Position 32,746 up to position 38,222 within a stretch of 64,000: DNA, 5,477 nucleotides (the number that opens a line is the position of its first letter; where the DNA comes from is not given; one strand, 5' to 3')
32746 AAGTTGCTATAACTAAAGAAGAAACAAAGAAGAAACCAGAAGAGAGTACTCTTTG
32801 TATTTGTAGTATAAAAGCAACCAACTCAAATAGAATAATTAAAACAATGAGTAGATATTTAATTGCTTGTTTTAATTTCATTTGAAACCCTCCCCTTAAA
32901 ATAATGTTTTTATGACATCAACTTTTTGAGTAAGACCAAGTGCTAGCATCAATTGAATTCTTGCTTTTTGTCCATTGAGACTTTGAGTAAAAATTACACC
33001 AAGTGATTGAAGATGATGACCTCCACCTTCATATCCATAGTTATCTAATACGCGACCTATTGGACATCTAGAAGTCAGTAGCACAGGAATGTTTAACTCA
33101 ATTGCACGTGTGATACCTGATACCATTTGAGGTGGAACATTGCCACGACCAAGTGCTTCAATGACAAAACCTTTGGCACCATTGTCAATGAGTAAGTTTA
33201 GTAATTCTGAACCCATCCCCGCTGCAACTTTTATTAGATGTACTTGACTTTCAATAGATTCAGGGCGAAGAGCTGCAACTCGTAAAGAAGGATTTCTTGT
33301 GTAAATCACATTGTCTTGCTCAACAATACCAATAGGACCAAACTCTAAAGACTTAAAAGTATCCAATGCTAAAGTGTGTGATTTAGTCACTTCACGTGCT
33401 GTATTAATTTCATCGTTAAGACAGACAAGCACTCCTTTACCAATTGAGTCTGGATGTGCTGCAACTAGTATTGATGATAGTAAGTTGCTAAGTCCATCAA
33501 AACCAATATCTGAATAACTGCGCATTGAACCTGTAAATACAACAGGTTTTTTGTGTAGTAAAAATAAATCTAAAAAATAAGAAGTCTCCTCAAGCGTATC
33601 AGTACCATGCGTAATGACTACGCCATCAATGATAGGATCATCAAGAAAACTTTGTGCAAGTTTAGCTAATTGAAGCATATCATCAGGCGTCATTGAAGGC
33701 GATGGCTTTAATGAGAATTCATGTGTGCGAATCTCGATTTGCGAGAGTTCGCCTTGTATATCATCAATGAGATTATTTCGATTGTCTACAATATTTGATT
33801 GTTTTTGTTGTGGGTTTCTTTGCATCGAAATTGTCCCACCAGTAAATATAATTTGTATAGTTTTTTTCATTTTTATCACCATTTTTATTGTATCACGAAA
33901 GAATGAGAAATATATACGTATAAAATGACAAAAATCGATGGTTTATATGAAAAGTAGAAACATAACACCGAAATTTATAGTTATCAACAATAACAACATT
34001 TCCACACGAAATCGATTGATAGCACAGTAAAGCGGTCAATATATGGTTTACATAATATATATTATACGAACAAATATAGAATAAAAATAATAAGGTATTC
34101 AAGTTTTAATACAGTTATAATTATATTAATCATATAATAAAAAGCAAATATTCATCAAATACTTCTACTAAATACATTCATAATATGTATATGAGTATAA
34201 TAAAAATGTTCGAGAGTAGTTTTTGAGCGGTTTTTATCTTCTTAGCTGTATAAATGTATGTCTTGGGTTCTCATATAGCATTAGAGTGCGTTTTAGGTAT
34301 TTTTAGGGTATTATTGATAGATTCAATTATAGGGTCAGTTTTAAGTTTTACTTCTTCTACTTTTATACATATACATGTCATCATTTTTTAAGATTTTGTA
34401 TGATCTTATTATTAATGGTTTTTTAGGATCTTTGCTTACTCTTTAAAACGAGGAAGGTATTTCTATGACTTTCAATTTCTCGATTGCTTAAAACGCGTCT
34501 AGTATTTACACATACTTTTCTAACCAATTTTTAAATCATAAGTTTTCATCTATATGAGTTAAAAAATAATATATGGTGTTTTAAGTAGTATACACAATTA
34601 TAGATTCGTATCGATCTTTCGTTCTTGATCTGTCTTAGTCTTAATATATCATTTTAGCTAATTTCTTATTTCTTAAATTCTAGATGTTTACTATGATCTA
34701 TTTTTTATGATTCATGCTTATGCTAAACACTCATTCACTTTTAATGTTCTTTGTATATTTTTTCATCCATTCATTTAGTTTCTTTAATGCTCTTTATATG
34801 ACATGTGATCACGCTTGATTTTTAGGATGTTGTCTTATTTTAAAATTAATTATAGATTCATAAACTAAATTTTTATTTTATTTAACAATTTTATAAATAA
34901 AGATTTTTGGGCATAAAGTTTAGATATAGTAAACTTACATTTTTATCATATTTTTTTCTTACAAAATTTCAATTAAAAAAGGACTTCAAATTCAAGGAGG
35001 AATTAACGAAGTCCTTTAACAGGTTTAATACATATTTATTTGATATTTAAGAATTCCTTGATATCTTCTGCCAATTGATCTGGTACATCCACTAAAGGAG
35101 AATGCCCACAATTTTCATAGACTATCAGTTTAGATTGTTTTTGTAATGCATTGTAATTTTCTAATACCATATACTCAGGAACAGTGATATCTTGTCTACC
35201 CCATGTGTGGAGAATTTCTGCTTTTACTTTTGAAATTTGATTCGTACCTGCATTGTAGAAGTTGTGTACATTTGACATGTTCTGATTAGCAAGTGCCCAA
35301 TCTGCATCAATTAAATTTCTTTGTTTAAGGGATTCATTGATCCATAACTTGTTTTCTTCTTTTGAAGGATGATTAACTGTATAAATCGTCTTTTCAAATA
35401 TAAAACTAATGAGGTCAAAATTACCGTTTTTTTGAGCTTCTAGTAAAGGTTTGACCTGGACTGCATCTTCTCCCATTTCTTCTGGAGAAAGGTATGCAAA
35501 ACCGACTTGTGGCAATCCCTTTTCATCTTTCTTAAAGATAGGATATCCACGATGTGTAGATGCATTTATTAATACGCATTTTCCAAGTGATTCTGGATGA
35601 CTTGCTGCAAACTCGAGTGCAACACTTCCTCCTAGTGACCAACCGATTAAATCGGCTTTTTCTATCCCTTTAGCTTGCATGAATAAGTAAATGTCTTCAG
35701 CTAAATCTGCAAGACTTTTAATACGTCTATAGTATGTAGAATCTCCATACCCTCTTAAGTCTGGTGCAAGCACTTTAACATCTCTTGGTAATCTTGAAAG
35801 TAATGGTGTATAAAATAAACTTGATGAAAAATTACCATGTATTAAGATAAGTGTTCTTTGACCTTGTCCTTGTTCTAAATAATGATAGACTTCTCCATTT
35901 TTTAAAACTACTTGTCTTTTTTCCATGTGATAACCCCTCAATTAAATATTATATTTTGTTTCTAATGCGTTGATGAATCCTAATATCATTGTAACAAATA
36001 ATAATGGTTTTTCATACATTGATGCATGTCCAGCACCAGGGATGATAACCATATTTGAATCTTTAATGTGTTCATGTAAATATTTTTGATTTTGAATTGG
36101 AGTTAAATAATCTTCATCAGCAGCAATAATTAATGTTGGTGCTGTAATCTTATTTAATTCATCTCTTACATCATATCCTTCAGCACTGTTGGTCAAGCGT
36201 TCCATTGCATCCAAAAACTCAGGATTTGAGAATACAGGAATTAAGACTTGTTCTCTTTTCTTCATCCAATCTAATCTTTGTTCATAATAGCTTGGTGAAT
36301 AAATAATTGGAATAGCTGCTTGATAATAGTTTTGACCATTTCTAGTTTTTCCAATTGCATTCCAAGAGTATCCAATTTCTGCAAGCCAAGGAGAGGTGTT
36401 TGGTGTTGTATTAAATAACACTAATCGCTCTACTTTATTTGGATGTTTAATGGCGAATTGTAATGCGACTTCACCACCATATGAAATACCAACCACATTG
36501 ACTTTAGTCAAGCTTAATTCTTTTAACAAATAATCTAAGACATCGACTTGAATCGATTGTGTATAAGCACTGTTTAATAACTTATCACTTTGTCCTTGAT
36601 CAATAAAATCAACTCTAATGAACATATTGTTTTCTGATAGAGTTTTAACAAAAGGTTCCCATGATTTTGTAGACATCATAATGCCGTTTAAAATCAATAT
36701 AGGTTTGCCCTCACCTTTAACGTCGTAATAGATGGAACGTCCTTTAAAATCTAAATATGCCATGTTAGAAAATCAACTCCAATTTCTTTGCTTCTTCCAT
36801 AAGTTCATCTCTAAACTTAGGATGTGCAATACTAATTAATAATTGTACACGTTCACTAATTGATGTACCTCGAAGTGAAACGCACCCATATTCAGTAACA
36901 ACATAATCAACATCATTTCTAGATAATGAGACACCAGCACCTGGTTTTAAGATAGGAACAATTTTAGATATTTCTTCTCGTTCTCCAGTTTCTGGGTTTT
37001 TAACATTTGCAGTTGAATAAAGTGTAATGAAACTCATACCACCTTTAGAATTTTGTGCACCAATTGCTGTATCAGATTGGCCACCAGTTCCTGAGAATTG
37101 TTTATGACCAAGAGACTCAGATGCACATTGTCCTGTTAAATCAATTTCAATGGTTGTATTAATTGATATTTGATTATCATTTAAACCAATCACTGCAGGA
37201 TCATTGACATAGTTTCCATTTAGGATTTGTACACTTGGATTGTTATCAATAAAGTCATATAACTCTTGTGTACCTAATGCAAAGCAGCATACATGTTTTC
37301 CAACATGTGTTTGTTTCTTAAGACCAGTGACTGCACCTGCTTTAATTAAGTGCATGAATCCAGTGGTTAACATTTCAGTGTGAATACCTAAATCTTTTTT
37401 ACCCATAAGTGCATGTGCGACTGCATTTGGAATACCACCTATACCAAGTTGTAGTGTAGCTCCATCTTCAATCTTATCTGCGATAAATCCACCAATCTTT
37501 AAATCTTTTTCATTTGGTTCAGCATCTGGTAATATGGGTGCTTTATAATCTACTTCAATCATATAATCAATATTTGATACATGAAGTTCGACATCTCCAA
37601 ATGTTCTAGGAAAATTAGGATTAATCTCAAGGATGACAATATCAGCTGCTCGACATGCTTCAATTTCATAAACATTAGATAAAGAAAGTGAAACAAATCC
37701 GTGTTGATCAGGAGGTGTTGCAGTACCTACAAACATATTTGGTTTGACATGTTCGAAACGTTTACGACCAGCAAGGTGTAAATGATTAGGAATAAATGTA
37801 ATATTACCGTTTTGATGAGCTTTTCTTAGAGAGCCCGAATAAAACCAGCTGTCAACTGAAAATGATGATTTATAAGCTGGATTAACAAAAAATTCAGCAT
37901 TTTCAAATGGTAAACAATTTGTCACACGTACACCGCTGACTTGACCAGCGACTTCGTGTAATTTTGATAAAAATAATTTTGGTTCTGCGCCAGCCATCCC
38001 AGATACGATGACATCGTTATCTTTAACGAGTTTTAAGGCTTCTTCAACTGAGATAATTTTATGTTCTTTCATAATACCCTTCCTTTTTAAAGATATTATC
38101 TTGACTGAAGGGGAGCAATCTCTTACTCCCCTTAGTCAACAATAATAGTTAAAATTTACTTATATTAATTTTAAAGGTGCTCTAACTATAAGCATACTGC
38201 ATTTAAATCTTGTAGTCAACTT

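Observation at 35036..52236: Complete candidate system for scavenging and fermenting poly/oligo-(R)-3-hydroxybutyrate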

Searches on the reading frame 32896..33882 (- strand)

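Call 4: search_protein_families(library=pfam, proteins=[window:32896-33882:-])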
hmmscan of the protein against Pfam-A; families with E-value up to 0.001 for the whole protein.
window:32896-33882:- (328 aa): 2 families
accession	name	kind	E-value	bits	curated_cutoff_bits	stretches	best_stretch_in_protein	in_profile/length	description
PF00710.25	Asparaginase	-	3.8e-57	193.4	22.5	1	9-198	2-191/193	Asparaginase, N-terminal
PF17763.6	Asparaginase_C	-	1.9e-30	105.6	34.6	1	213-328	1-114/114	Glutaminase/Asparaginase C-terminal domain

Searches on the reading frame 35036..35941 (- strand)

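Call 3: search_protein_families(library=pfam, proteins=[window:35036-35941:-])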
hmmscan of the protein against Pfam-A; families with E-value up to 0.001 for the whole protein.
window:35036-35941:- (301 aa): 5 families
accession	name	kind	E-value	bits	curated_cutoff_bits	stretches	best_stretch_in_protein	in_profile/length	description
PF00561.26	Abhydrolase_1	-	2.5e-27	96.6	25.8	1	30-284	2-242/245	alpha/beta hydrolase fold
PF12697.13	Abhydrolase_6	-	8.2e-21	76.1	26.3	1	31-292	1-216/217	Alpha/beta hydrolase family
PF12146.15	Hydrolase_4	-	9.8e-13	48.4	27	1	28-285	4-237/239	Serine aminopeptidase, S33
PF00975.26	Thioesterase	-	1.3e-08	35.8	26.4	1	30-113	2-85/226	Thioesterase domain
PF03096.20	Ndr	-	5.1e-05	22.6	23.3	0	74-129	79-134/283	Ndr family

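Call 5: search_protein_families(library=ncbifam, proteins=[window:35036-35941:-], max_evalue=0.00001)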
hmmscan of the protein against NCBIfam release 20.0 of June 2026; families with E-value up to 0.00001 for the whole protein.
window:35036-35941:- (301 aa): 25 families
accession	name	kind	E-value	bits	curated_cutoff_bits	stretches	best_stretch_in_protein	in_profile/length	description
NF050089.1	i_nPHAscl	equivalog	3.2e-97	325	300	1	11-298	1-288/288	intracellular short-chain-length polyhydroxyalkanoate depolymerase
NF011457.0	PRK14875.1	equivalog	2.3e-24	86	307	1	9-126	113-230/372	acetoin dehydrogenase dihydrolipoyllysine-residue acetyltransferase subunit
TIGR01738.1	bioH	equivalog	7.1e-23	81.5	206.95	1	25-129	1-100/245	pimeloyl-ACP methyl ester esterase BioH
TIGR02427.1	protocat_pcaD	equivalog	4.1e-21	75.5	255.85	1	19-132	3-117/251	3-oxoadipate enol-lactonase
NF051488.1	bifunc_PcaDC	exception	1e-18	67.6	390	1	25-132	8-116/375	bifunctional 3-oxoadipate enol-lactonase/4-carboxymuconolactone decarboxylase PcaDC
TIGR03611.1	RutD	equivalog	3.7e-17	62.6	238.5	1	25-128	10-114/258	pyrimidine utilization protein D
TIGR03695.1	menH_SHCHC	equivalog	1e-16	61.2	208.55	1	28-128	2-105/252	2-succinyl-6-hydroxy-2,4-cyclohexadiene-1-carboxylate synthase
NF045632.1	hydroxlase_HsaD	equivalog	3.1e-16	59.2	400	1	12-128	18-138/290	4,5:9,10-diseco-3-hydroxy-5,9,17-trioxoandrosta-1(10),2-diene-4-oate hydrolase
NF002938.0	PRK03592.1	equivalog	5.9e-15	55.4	241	1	9-127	12-129/298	haloalkane dehalogenase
TIGR03343.1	biphenyl_bphD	equivalog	1.9e-13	50.3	462.15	1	20-128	23-135/282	2-hydroxy-6-oxo-6-phenylhexa-2,4-dienoate hydrolase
NF051487.1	bifunc_PcaCD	exception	3.1e-13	49.6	430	1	24-129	167-273/413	bifunctional 4-carboxymuconolactone decarboxylase/3-oxoadipate enol-lactonase PcaCD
TIGR03056.1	bchO_mg_che_rel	equivalog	7.3e-11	41.6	172.55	1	22-128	21-129/278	alpha/beta fold hydrolase BchO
NF007954.0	PRK10673.1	equivalog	9.1e-11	41.5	399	1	25-128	13-115/255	esterase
NF052614.1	AB_fold_OlsI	equivalog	1.6e-10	40.9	385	1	28-129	17-124/272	ornithine lipid biosynthesis O-acyltransferase OlsI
TIGR01250.1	pro_imino_pep_2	subfamily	1.8e-09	37.6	167.65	1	9-299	5-288/288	proline iminopeptidase-family hydrolase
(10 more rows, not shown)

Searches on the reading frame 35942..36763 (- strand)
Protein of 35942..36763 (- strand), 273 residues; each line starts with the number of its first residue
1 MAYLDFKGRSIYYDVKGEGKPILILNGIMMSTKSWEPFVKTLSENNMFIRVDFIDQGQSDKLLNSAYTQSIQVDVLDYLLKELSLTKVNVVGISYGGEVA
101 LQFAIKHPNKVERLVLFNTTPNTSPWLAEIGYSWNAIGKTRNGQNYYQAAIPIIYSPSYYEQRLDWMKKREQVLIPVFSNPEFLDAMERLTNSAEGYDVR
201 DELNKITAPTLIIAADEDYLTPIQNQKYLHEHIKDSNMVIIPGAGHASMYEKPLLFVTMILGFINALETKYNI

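Call 3: search_protein_families(library=pfam, proteins=[window:35942-36763:-])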
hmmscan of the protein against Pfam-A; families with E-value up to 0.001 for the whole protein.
window:35942-36763:- (273 aa): 11 families
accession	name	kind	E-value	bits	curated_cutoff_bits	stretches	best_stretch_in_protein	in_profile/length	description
PF00561.26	Abhydrolase_1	-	1.9e-26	93.6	25.8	1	20-253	1-245/245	alpha/beta hydrolase fold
PF12146.15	Hydrolase_4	-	3.7e-13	49.8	27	1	22-252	7-238/239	Serine aminopeptidase, S33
PF12697.13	Abhydrolase_6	-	3.7e-12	47.8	26.3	1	22-256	1-214/217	Alpha/beta hydrolase family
PF03096.20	Ndr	-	1e-07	31.4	23.3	1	42-132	52-145/283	Ndr family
PF00756.26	Esterase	-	1.3e-06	28.9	22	1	63-145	90-176/251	Putative esterase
PF08386.16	Abhydrolase_4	-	3.9e-05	24.1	21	1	203-249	30-76/103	TAP-like protein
PF01738.24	DLH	-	5.3e-05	23.4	21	0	80-120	89-130/217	Dienelactone hydrolase family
PF00326.27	Peptidase_S9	-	7.1e-05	22.8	22.6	0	193-249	125-190/213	Prolyl oligopeptidase family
PF10340.15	Say1_Mug180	-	8.2e-05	22.1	21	1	72-137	181-245/374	Steryl acetyl hydrolase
PF12695.13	Abhydrolase_5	-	9.7e-05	22.6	27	0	197-248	90-142/164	Alpha/beta hydrolase family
PF06028.17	DUF915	-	0.0005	19.9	22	1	44-110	65-127/255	Alpha/beta hydrolase of unknown function (DUF915)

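Call 5: search_protein_families(library=ncbifam, proteins=[window:35942-36763:-], max_evalue=0.00001)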
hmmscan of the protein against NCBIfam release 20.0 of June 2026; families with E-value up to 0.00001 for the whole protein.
window:35942-36763:- (273 aa): 38 families (the best 25 are shown)
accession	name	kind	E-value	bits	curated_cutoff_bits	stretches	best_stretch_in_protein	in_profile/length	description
NF051488.1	bifunc_PcaDC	exception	5.8e-29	101.4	390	1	12-266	3-252/375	bifunctional 3-oxoadipate enol-lactonase/4-carboxymuconolactone decarboxylase PcaDC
TIGR02427.1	protocat_pcaD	equivalog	2.4e-28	99.2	255.85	1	11-264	2-250/251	3-oxoadipate enol-lactonase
TIGR03611.1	RutD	equivalog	1e-24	87.4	238.5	1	18-265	12-256/258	pyrimidine utilization protein D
TIGR01250.1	pro_imino_pep_2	subfamily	1.4e-23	83.8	167.65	1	6-265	9-288/288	proline iminopeptidase-family hydrolase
NF051487.1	bifunc_PcaCD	exception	4.8e-23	81.9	430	1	19-265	172-412/413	bifunctional 4-carboxymuconolactone decarboxylase/3-oxoadipate enol-lactonase PcaCD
NF050089.1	i_nPHAscl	equivalog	4.9e-23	81.6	300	1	9-120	7-118/288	intracellular short-chain-length polyhydroxyalkanoate depolymerase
TIGR03695.1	menH_SHCHC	equivalog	3.2e-20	72.6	208.55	1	20-121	3-106/252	2-succinyl-6-hydroxy-2,4-cyclohexadiene-1-carboxylate synthase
NF045948.1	ProImpepThrmp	equivalog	1.6e-19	70.4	500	2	190-266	214-289/291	proline iminopeptidase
NF041759.1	mac_hydro_EstT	equivalog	5.7e-19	68.4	450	1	21-259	24-272/278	macrolide hydrolase EstT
NF002938.0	PRK03592.1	equivalog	7.8e-19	68.1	241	1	2-125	13-135/298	haloalkane dehalogenase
TIGR01738.1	bioH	equivalog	6.9e-18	65.2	206.95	2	192-258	173-239/245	pimeloyl-ACP methyl ester esterase BioH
NF052610.1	macro_16_ester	equivalog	1.1e-17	64.3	420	2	20-120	24-128/281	alpha/beta fold macrolide esterase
NF045945.1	ProImpepLactob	equivalog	3.4e-17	62.9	400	1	3-136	7-148/293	proline iminopeptidase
NF011457.0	PRK14875.1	equivalog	1.3e-16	60.5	307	1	7-117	118-229/372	acetoin dehydrogenase dihydrolipoyllysine-residue acetyltransferase subunit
NF045632.1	hydroxlase_HsaD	equivalog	5.3e-16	58.4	400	1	16-118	31-136/290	4,5:9,10-diseco-3-hydroxy-5,9,17-trioxoandrosta-1(10),2-diene-4-oate hydrolase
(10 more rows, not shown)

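Call 29: search_solved_structures(query=window:35942-36763:-, max_evalue=1e-8)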
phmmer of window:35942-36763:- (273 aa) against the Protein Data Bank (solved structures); distinct sequences matched with E-value up to 1e-8: 45.
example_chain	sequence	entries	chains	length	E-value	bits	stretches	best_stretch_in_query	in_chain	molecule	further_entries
4q3l_A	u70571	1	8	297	6.6e-87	294.4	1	5-272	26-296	MGS-M2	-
5egn_A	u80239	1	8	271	4.9e-21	78.5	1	3-266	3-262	Esterase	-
6eb3_A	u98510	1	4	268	6.3e-21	78.1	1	1-252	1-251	Est1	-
8v16_C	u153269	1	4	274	6.8e-21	78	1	1-252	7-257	Esterase 1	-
5h3h_A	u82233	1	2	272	1.1e-16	64.3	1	7-119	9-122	Abhydrolase domain-containing protein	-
7c4d_A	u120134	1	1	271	4.8e-15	58.9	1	6-122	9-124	Putative esterase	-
4uhc_A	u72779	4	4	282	8.6e-15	58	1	13-263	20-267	ESTERASE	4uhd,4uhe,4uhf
4uhh_A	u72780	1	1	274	9.4e-15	57.9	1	13-260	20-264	ESTERASE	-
8ynv_A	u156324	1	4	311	1.2e-14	57.6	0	8-119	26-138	poly(3-hydroxybutyrate) depolymerase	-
8ynw_A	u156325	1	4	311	3e-14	56.3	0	8-119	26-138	Poly(3-hydroxybutyrate) depolymerase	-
3fob_A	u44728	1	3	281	3.5e-14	56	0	10-121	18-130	Bromoperoxidase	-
5frd_A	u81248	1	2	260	4.9e-14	55.6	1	51-263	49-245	CARBOXYLESTERASE (EST-2)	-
4lxg_A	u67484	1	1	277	6.3e-14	55.2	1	3-267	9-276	MCP Hydrolase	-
2d0d_A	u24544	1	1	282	1.2e-13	54.3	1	12-269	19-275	2-hydroxy-6-oxo-7-methylocta-2,4-dienoate hydrolase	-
4lxh_A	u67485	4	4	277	1.6e-13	53.8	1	3-267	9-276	MCP Hydrolase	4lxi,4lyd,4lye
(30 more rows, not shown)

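Call 68: search_solved_structures(query=window:35942-36763:-, max_evalue=1e-50, show_alignments=1)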
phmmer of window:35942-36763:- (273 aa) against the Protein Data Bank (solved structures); distinct sequences matched with E-value up to 1e-50: 1.
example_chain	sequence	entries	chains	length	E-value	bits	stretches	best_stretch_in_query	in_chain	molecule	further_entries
4q3l_A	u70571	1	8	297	6.6e-87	294.4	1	5-272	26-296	MGS-M2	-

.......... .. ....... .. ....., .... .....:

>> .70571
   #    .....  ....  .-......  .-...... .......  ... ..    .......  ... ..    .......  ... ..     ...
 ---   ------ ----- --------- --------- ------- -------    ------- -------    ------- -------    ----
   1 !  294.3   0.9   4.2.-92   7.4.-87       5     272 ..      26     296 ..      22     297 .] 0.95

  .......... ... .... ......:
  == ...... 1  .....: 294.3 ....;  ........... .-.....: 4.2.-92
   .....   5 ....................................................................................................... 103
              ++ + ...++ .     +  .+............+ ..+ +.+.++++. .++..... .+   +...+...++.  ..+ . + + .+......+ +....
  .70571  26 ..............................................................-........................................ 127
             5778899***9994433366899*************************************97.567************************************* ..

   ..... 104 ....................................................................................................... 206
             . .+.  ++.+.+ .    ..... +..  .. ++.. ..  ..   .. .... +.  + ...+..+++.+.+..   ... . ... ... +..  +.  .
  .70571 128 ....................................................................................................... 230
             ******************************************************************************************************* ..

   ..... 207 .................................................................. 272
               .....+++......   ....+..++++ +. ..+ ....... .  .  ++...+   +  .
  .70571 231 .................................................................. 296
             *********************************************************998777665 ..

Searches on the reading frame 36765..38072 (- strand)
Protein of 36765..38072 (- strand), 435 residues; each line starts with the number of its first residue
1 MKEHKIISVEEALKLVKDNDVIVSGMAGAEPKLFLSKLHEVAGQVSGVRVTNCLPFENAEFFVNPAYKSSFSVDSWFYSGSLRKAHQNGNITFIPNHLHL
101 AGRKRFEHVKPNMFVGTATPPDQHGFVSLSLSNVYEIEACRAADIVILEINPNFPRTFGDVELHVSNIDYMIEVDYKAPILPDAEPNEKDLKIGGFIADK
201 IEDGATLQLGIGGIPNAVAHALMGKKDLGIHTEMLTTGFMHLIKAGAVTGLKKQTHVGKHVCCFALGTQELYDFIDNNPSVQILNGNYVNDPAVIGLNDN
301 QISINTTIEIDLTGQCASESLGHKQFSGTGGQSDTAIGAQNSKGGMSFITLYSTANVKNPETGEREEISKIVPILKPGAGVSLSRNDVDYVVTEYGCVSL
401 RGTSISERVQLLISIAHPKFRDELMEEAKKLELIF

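Call 3: search_protein_families(library=pfam, proteins=[window:36765-38072:-])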
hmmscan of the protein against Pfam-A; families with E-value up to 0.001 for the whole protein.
window:36765-38072:- (435 aa): 2 families
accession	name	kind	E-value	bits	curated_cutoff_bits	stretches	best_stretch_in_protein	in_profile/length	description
PF13336.12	AcetylCoA_hyd_C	-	1.3e-59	201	23.7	1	267-428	1-154/154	Acetyl-CoA hydrolase/transferase C-terminal domain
PF02550.21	AcetylCoA_hydro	-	1.9e-07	31.7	24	1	5-175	8-190/198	Acetyl-CoA hydrolase/transferase N-terminal domain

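Call 5: search_protein_families(library=ncbifam, proteins=[window:36765-38072:-], max_evalue=0.00001)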
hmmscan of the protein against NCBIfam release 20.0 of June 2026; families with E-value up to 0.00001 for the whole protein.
window:36765-38072:- (435 aa): 5 families
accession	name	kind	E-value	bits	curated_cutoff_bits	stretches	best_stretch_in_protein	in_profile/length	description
TIGR03948.1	butyr_acet_CoA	equivalog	3.6e-91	306.2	674.8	1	3-432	7-438/445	butyryl-CoA:acetate CoA-transferase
TIGR03458.1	YgfH_subfam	subfamily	2.5e-23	82.5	658.7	1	204-426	252-457/489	succinate CoA transferase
NF053666.1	BtrAceCoATfers1341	equivalog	9e-19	67.7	740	1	206-426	253-457/492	butyryl-CoA:acetate CoA transferase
NF053853.1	ScActCoATferScpC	equivalog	7.6e-18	64.5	500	1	205-426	257-461/493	succinyl-CoA:acetate CoA-transferase ScpC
NF008154.0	PRK10906.1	equivalog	9.4e-07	28.4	331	1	191-237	79-125/252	DeoR/GlpR family transcriptional regulator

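Call 30: search_solved_structures(query=window:36765-38072:-, max_evalue=1e-8)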
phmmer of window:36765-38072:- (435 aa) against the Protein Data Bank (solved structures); distinct sequences matched with E-value up to 1e-8: 14.
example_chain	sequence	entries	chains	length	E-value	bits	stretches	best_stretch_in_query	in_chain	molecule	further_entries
3eh7_A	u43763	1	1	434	6.3e-92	311.7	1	5-430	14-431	4-hydroxybutyrate CoA-transferase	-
3d3u_A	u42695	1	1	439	4.9e-91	308.8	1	5-430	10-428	4-hydroxybutyrate CoA-transferase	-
3gk7_A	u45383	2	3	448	8.6e-88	298.1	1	4-430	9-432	4-Hydroxybutyrate CoA-transferase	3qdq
9vag_F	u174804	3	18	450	2.4e-85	290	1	4-428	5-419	4-hydroxybutyrate coenzyme A transferase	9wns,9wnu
2oas_A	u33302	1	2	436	2e-82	280.4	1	9-428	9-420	4-hydroxybutyrate coenzyme A transferase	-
3qli_A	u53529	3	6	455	1.9e-75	257.4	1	3-434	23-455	Coenzyme A transferase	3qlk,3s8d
4n8h_A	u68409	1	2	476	1.9e-75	257.4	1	3-434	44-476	4-hydroxybutyrate coenzyme A transferase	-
4n8j_A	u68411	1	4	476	3.1e-75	256.7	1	3-434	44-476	Putative 4-hydroxybutyrate coenzyme A transferase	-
4n8l_A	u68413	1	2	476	5.8e-75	255.8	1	3-434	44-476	Putative 4-hydroxybutyrate coenzyme A transferase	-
4n8k_A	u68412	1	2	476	1.5e-74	254.4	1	3-434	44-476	Putative 4-hydroxybutyrate coenzyme A transferase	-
4n8i_A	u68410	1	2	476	1.7e-74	254.3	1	5-434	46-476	4-hydroxybutyrate coenzyme A transferase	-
2g39_A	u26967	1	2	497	7.8e-10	41.3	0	206-426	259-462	Acetyl-CoA hydrolase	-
8dh7_B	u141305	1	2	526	1.2e-09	40.7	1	205-424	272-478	Acetyl-CoA hydrolase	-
2nvv_A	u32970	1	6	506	3e-09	39.3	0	202-425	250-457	Acetyl-CoA hydrolase/transferase family protein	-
